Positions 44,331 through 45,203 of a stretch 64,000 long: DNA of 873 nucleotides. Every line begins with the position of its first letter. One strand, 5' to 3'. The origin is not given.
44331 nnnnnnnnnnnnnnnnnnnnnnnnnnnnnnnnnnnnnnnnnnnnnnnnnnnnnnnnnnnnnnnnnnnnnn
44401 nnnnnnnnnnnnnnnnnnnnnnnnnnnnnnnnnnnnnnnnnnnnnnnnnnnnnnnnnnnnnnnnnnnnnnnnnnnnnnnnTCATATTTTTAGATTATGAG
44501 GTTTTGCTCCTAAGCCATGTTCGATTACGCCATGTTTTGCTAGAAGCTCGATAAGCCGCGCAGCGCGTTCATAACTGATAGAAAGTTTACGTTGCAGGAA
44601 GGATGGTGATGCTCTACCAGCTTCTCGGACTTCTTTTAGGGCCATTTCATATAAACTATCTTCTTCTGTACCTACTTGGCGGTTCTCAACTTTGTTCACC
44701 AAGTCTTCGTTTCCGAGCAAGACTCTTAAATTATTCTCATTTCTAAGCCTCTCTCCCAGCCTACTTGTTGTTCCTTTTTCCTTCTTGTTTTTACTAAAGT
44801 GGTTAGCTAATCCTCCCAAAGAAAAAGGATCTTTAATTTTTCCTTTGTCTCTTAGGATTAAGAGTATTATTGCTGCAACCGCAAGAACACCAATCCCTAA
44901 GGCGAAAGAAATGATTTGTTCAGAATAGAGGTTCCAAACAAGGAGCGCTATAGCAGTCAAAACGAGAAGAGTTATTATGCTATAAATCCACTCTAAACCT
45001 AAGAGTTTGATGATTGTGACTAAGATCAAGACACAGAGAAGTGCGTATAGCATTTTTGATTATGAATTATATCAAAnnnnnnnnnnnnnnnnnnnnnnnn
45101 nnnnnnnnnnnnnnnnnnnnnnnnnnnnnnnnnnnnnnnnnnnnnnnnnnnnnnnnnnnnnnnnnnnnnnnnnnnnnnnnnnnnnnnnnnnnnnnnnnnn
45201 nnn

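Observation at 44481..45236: FtsK-gamma-like winged-helix DNA-binding domain fused to a membrane anchor and translationally coupled to atpD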

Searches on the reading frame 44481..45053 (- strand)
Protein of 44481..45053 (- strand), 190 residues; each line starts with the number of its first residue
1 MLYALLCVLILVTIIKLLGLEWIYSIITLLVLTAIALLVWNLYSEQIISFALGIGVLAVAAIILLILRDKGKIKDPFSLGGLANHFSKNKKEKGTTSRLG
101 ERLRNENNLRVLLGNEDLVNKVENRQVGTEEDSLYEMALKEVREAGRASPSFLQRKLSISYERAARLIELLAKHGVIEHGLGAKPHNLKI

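Call 3: search_protein_families(library=pfam, proteins=[window:44481-45053:-], max_evalue=1)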
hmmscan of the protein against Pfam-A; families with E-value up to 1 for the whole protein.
window:44481-45053:- (190 aa): 5 families
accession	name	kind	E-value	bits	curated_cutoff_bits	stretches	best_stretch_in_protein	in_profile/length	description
PF09397.16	FtsK_gamma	-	1.1e-16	60.7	30.6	1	130-187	2-59/63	Ftsk gamma domain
PF03297.21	Ribosomal_S25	-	0.0099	16.5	28.8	1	129-179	38-88/101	S25 ribosomal protein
PF14394.12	DUF4423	-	0.051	13.8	30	1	145-179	35-68/165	Domain of unknown function (DUF4423)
PF11992.13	TgpA_N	-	0.23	10.9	30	1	6-65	3-142/333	TgpA N-terminal domain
PF01047.28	MarR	-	0.24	11.7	24.6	1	138-178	8-48/59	MarR family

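Call 5: find_homologous_proteins(query=window:44481-45053:-)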
Query window:44481-45053:- (190 aa): 2 proteins with E <= 0.001 among 564 candidates.
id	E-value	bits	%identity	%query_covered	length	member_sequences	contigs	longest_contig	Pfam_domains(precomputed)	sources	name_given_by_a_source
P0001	3.8e-113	393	100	100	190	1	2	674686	PF09397.17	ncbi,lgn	-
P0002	1.2e-6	47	53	32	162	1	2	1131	PF09397.17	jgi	jgi:S-DNA-T family DNA segregation ATPase FtsK/SpoIIIE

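Call 6: search_protein_families(library=ncbifam, proteins=[window:44481-45053:-], max_evalue=0.01)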
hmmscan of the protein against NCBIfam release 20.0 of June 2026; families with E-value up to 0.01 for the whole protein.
window:44481-45053:- (190 aa): 1 family
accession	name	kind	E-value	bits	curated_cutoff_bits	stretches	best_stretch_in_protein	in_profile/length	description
NF007615.0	PRK10263.1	equivalog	4.4e-05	21.3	1566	1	128-178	1288-1338/1355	DNA translocase FtsK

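Call 7: find_encoding_contigs(protein=P0001, flank=10000, max_places=6)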
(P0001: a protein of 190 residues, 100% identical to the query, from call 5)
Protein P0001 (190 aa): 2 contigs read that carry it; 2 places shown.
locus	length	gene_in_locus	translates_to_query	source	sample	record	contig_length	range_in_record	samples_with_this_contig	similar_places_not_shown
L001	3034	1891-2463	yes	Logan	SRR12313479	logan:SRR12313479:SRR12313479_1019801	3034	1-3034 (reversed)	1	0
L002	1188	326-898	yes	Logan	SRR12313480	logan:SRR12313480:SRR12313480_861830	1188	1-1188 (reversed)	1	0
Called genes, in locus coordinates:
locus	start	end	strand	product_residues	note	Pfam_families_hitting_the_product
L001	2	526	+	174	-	?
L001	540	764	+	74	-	-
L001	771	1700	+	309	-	PF00231:ATP-synt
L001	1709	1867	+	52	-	-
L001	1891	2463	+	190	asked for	PF09397:FtsK_gamma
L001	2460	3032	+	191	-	?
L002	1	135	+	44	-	?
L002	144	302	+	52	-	-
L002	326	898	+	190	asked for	PF09397:FtsK_gamma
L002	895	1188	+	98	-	?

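Call 20: search_protein_representatives(protein=window:44481-45053:-)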
Query: 190 residues. Proteins with E-value up to 0.001 (for the whole library): 2519; up to 1e-10: 61; up to 1e-30: 1. The best 150 are listed.
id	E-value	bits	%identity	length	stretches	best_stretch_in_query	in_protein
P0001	1.2e-113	393.3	100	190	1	1-190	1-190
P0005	2.8e-19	86.0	43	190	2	126-187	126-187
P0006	4.8e-19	85.3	45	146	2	110-188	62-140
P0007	1.7e-18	83.5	50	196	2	129-188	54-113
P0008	1.9e-18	83.3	49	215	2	130-188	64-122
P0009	7.5e-18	81.4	50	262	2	108-188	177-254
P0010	8.7e-18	81.2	44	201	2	113-187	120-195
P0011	5.7e-17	78.5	43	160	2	129-187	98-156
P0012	8.0e-17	78.0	45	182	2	118-178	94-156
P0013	2.7e-16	76.3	43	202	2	130-187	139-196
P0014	2.7e-16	76.3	47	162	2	124-187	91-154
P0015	2.8e-16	76.3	42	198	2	115-187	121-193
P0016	3.0e-16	76.1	41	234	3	127-187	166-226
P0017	3.2e-16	76.1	47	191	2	131-187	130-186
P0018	3.4e-16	76.0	42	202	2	128-188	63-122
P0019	7.7e-16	74.8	44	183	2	122-188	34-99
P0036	1.7e-13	67.2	41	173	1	1-186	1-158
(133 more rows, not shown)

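Call 24: find_homologous_proteins(query=A1, max_evalue=1e-8)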
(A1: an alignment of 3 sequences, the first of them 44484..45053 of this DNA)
Query A1 (3 sequences) (190 aa, profile of the alignment): 1848 proteins with E <= 1e-8 among 8000 candidates; the best 120 are listed.
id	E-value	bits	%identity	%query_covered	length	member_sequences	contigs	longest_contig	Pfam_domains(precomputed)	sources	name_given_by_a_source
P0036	1.0e-82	294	34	98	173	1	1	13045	PF09397.17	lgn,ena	-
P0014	6.1e-74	265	39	99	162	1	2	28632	PF09397.17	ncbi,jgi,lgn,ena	-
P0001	1.6e-67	245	100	100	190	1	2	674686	PF09397.17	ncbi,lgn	-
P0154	4.3e-47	178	52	33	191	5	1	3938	PF09397.17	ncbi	ncbi:MAG: DNA translocase FtsK, partial [Nitrospira sp.]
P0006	2.6e-46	175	42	42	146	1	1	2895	PF09397.17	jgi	jgi:DNA segregation ATPase FtsK/SpoIIIE-like protein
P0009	2.8e-46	175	44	43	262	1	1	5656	PF09397.17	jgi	-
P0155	2.6e-45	172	44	33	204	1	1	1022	PF09397.17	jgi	-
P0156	3.1e-45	172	30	99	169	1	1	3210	PF09397.17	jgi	jgi:DNA segregation ATPase FtsK/SpoIIIE-like protein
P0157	8.2e-45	171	47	38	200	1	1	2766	PF09397.17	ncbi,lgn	-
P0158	9.0e-45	170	48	33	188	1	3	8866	PF09397.17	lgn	-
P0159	1.2e-44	170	55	29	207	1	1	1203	PF09397.17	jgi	jgi:DNA segregation ATPase FtsK/SpoIIIE-like protein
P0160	1.2e-44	170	47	38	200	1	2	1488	PF09397.17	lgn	-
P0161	1.5e-44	170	47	33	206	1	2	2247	PF09397.17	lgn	-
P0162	2.0e-44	169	47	38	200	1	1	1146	PF09397.17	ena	-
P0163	3.0e-44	169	53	35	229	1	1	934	PF09397.17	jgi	jgi:DNA segregation ATPase FtsK/SpoIIIE-like protein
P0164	3.0e-44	169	45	40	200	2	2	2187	PF09397.17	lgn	-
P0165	3.9e-44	168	45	41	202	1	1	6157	PF09397.17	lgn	-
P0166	4.1e-44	168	51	38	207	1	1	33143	PF09397.17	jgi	jgi:S-DNA-T family DNA segregation ATPase FtsK/SpoIIIE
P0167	4.5e-44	168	42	38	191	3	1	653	PF01978.26,PF09397.17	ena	-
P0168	7.2e-44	168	45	38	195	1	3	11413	PF09397.17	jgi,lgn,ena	-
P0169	7.2e-44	168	42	38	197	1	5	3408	PF09397.17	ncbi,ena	-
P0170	8.9e-44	167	39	41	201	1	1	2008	PF09397.17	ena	-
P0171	1.0e-43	167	46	33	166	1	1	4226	PF09397.17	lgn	-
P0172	1.4e-43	167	47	35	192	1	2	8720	PF01978.26,PF09397.17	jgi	jgi:DNA segregation ATPase FtsK/SpoIIIE-like protein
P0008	1.7e-43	166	53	31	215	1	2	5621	PF09397.17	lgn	-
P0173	1.7e-43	166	49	33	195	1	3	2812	PF09397.17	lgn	-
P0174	2.7e-43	166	55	31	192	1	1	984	PF09397.17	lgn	-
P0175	2.7e-43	166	43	38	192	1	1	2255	PF01978.26,PF09397.17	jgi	jgi:DNA segregation ATPase FtsK/SpoIIIE-like protein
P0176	3.2e-43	165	53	31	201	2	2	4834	PF09397.17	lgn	-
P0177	3.5e-43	165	46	38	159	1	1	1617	PF01978.26,PF09397.17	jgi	jgi:DNA segregation ATPase FtsK/SpoIIIE-like protein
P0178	3.6e-43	165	45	34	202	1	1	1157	PF09397.17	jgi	jgi:DNA segregation ATPase FtsK/SpoIIIE-like protein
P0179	6.6e-43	164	52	33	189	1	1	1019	PF09397.17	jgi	jgi:S-DNA-T family DNA segregation ATPase FtsK/SpoIIIE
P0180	6.6e-43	164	56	29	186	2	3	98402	PF09397.17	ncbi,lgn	-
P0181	7.6e-43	164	48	38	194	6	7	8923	PF09397.17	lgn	-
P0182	7.9e-43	164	45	35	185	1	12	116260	PF03297.22,PF09397.17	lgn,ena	-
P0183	1.1e-42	164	46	38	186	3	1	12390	PF09397.17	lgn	-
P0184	1.2e-42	164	48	31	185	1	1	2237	PF09397.17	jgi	jgi:S-DNA-T family DNA segregation ATPase FtsK/SpoIIIE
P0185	1.3e-42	163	46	38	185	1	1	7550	PF03297.22,PF09397.17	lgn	-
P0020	1.6e-42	163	47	30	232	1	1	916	PF09397.17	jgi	jgi:DNA segregation ATPase FtsK/SpoIIIE-like protein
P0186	2.4e-42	163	51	29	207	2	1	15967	PF09397.17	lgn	-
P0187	2.5e-42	163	48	29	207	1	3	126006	PF09397.17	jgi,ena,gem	-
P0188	3.0e-42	162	39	41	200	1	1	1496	PF09397.17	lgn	-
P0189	5.2e-42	161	53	31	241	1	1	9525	PF09397.17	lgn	-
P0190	5.5e-42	161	49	29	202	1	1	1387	PF09397.17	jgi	jgi:DNA segregation ATPase FtsK/SpoIIIE-like protein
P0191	5.7e-42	161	58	25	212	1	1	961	PF09397.17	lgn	-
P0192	8.8e-42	161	57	26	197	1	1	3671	PF09397.17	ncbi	-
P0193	9.1e-42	161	46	31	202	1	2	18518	PF09397.17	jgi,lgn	jgi:DNA segregation ATPase FtsK/SpoIIIE-like protein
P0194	1.4e-41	160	53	31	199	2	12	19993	PF09397.17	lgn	-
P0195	1.5e-41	160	51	31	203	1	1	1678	PF09397.17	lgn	-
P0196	1.7e-41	160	55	29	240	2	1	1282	PF09397.17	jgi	-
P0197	2.0e-41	160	53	31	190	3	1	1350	PF09397.17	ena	-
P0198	2.7e-41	159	51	31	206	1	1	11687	PF09397.17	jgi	jgi:DNA segregation ATPase FtsK/SpoIIIE-like protein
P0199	2.8e-41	159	53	31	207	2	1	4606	PF09397.17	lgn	-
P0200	3.9e-41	159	43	38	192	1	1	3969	PF09397.17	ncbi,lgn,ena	ncbi:MAG: DNA translocase FtsK [Candidatus Taylorbacteria bacterium]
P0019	3.9e-41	159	47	31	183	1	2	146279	PF09397.17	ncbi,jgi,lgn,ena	ncbi:MAG: DNA translocase FtsK [Candidatus Berkelbacteria bacterium]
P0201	5.4e-41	158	49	32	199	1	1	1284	PF09397.17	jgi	jgi:DNA segregation ATPase FtsK/SpoIIIE-like protein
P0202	9.4e-41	157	42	38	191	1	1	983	PF09397.17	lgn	-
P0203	1.0e-40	157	34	45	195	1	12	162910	PF09397.17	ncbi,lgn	-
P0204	7.3e-40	155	53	31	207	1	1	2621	PF09397.17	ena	-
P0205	3.3e-39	152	45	34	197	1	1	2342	PF09397.17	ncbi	-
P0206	4.0e-39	152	54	29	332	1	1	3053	PF04326.20,PF09397.17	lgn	-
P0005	8.7e-39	151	46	33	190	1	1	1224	PF09397.17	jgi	jgi:DNA segregation ATPase FtsK/SpoIIIE-like protein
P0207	9.2e-39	151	47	38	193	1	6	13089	PF09397.17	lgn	-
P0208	2.1e-38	150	47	30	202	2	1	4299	PF09397.17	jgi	jgi:DNA segregation ATPase FtsK/SpoIIIE-like protein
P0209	6.3e-38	148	40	40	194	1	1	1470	PF09397.17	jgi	jgi:DNA segregation ATPase FtsK/SpoIIIE-like protein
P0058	2.6e-37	146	55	25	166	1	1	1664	PF09397.17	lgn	-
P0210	4.7e-37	145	44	31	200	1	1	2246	PF09397.17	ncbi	-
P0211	1.0e-36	144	35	43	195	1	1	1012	PF09397.17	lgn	-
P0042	1.5e-36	144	37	41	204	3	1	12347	PF03297.22,PF09397.17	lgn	-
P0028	1.8e-36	143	51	27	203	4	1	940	PF09397.17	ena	-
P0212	1.8e-36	143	54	25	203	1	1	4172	PF09397.17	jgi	jgi:DNA segregation ATPase FtsK/SpoIIIE-like protein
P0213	2.1e-36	143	52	31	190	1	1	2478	PF09397.17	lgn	-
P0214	6.1e-36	142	44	31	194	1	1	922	PF09397.17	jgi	-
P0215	6.8e-36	142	44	28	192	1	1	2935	PF09397.17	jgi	-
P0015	1.1e-35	141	44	31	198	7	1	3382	PF09397.17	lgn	-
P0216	6.0e-35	139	47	29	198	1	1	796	PF09397.17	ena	-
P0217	8.0e-35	138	46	30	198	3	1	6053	PF09397.17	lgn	-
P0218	8.9e-35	138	51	31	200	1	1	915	PF09397.17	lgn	-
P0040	1.2e-34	138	58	26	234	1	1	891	PF09397.17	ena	-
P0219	1.8e-34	137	46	30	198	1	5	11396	PF09397.17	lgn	-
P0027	4.1e-34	136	43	47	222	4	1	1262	PF09397.17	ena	-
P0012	2.3e-32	130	48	32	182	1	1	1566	PF09397.17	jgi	jgi:DNA segregation ATPase FtsK/SpoIIIE-like protein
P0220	1.9e-30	124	57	19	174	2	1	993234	PF09397.17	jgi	jgi:DNA segregation ATPase FtsK/SpoIIIE-like protein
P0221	7.2e-29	119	48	29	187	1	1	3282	PF09397.17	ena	-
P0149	4.4e-28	116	52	32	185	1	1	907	PF09397.17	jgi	jgi:DNA segregation ATPase FtsK/SpoIIIE-like protein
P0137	5.9e-28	116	56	25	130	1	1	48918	PF09397.17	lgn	-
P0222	6.3e-26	109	56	32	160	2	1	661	PF09397.17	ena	-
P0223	1.5e-25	108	57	32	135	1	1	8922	PF09397.17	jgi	jgi:S-DNA-T family DNA segregation ATPase FtsK/SpoIIIE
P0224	2.0e-25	108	52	28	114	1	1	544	PF09397.17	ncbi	-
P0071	2.4e-25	107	52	40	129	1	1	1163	PF09397.17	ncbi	-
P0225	3.9e-25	107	52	33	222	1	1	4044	PF01580.25,PF09397.17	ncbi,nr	ncbi:MAG: DNA translocase FtsK, partial [bacterium]|nr:DNA translocase FtsK [bacterium]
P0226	4.2e-25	106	57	32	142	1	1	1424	PF09397.17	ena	-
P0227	5.5e-25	106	52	32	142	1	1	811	PF09397.17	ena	-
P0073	6.0e-25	106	54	32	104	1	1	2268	PF09397.17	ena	-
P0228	6.1e-25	106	51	31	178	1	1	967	PF09397.17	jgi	jgi:S-DNA-T family DNA segregation ATPase FtsK/SpoIIIE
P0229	7.0e-25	106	56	31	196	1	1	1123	PF09397.17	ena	-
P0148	7.1e-25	106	51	31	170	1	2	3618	PF09397.17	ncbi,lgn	-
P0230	7.6e-25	106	54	32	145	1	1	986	PF09397.17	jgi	jgi:S-DNA-T family DNA segregation ATPase FtsK/SpoIIIE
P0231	7.9e-25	106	48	31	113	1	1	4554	PF09397.17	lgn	-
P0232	8.8e-25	105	49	31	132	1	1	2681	PF09397.17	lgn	-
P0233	9.7e-25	105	51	24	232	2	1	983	PF01580.25,PF09397.17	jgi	-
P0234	9.8e-25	105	54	29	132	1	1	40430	PF09397.17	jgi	jgi:DNA segregation ATPase FtsK/SpoIIIE-like protein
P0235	1.1e-24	105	53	27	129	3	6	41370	PF09397.17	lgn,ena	-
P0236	1.2e-24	105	58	29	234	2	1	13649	PF01580.25,PF09397.17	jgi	jgi:S-DNA-T family DNA segregation ATPase FtsK/SpoIIIE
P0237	1.5e-24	105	41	45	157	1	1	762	PF09397.17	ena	-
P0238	1.5e-24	105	59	28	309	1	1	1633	PF01580.25,PF09397.17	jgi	jgi:DNA segregation ATPase FtsK/SpoIIIE, S-DNA-T family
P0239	1.6e-24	105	39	56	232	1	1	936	PF01580.25,PF09397.17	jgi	jgi:DNA segregation ATPase FtsK/SpoIIIE, S-DNA-T family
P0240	1.8e-24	104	49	35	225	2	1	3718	PF01580.25,PF09397.17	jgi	-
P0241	1.8e-24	104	54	33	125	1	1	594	PF09397.17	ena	-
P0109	1.8e-24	104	55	29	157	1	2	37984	PF09397.17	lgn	-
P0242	1.9e-24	104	56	28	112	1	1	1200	PF09397.17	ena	-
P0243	2.0e-24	104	54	28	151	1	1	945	PF09397.17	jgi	jgi:DNA segregation ATPase FtsK/SpoIIIE, S-DNA-T family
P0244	2.0e-24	104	56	31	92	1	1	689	PF09397.17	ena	-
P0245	2.1e-24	104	50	28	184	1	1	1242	PF09397.17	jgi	jgi:DNA segregation ATPase FtsK/SpoIIIE, S-DNA-T family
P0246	2.3e-24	104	43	51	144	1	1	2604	PF09397.17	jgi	jgi:S-DNA-T family DNA segregation ATPase FtsK/SpoIIIE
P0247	2.3e-24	104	60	31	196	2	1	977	PF09397.17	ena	-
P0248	2.3e-24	104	53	28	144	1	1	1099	PF09397.17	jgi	jgi:S-DNA-T family DNA segregation ATPase FtsK/SpoIIIE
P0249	2.4e-24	104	55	32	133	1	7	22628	PF09397.17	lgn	-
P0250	2.4e-24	104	53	25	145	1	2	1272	PF09397.17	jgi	jgi:S-DNA-T family DNA segregation ATPase FtsK/SpoIIIE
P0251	2.4e-24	104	39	28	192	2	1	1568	PF09397.17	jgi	jgi:DNA segregation ATPase FtsK/SpoIIIE-like protein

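Call 25: find_encoding_contigs(protein=P0014, flank=8000, max_places=3)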
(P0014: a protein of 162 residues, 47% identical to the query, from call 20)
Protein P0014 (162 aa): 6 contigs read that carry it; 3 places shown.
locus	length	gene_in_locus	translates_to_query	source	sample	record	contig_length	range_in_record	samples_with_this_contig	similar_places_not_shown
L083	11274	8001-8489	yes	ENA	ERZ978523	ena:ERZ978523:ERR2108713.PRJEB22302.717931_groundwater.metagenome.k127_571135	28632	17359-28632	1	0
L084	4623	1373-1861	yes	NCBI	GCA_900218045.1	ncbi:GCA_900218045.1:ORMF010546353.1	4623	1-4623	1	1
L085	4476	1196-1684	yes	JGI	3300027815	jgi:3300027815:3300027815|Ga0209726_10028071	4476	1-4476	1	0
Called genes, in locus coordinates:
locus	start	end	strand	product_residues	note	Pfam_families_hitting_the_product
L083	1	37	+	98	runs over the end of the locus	-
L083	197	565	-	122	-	-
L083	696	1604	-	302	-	-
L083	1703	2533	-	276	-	PF01209:Ubie_methyltran, PF13489:Methyltransf_23, PF05175:MTS (weak), PF13847:Methyltransf_31, PF08241:Methyltransf_11, PF08242:Methyltransf_12, PF13649:Methyltransf_25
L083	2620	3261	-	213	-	PF01936:NYN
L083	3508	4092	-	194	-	-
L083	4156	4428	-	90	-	-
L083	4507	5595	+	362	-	PF01170:UPF0020 (faint), PF01555:N6_N4_Mtase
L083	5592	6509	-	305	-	-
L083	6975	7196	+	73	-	PF13560:HTH_31, PF01381:HTH_3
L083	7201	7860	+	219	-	-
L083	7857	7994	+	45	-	-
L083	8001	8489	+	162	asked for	PF09397:FtsK_gamma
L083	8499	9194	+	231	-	-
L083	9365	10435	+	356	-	PF06114:Peptidase_M78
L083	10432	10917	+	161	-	PF14367:DUF4411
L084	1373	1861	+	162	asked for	PF09397:FtsK_gamma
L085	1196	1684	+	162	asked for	PF09397:FtsK_gamma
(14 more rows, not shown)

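Call 26: find_encoding_contigs(protein=P0036, flank=8000, max_places=3)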
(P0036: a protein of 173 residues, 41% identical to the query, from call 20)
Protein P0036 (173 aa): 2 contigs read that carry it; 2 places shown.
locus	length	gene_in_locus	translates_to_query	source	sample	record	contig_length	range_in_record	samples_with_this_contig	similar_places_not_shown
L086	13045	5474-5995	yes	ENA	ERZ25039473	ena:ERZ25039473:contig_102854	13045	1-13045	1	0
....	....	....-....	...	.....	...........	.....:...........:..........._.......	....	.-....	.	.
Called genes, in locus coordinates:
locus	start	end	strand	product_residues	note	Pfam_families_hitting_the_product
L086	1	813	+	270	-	?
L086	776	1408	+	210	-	PF03129:HGTP_anticodon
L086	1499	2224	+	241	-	PF05193:Peptidase_M16_C (faint), PF00675:Peptidase_M16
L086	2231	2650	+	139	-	PF05193:Peptidase_M16_C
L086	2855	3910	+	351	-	PF01594:AI-2E_transport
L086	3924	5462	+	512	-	PF00133:tRNA-synt_1, PF01406:tRNA-synt_1e, PF09334:tRNA-synt_1g, PF00133:tRNA-synt_1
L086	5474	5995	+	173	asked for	PF09397:FtsK_gamma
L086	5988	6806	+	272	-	PF01026:TatD_DNase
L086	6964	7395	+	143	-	PF01250:Ribosomal_S6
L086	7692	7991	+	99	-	PF00436:SSB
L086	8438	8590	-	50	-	-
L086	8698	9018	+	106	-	-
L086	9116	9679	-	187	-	PF08207:EFP_N, PF01132:EFP (weak), PF09285:Elong-fact-P_C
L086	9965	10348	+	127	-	-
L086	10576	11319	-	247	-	PF00154:RecA_N, PF01637:ATPase_2 (weak), PF08423:Rad51 (faint), PF27531:MT3502_N (weak)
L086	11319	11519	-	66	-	PF00154:RecA_N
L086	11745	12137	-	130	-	-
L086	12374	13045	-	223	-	?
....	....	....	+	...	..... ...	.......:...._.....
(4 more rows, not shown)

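Call 27: find_encoding_contigs(protein=P0156, flank=8000, max_places=3)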
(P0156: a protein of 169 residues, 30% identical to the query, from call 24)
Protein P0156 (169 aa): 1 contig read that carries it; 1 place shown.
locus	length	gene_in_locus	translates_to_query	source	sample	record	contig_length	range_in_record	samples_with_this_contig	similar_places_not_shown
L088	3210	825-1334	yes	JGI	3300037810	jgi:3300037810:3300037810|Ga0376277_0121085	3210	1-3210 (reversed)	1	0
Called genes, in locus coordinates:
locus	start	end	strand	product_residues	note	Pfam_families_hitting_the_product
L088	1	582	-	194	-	?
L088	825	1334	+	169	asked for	PF09397:FtsK_gamma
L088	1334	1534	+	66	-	-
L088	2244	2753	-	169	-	-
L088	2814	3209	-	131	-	?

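Call 34: find_related_loci(query=A2, collection=viral_contigs, flank=6000)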
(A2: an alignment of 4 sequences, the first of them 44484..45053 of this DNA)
Query A2 (190 aa) in viral_contigs; peptide patterns used: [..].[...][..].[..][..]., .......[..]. (x = any residue, [..] = any of these).
124 stretches matched a pattern; 1 encode a relative of the query (tblastn E <= 1e-3); 1 distinct loci.
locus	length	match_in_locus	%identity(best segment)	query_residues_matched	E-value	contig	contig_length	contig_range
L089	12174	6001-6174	50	131-188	8e-11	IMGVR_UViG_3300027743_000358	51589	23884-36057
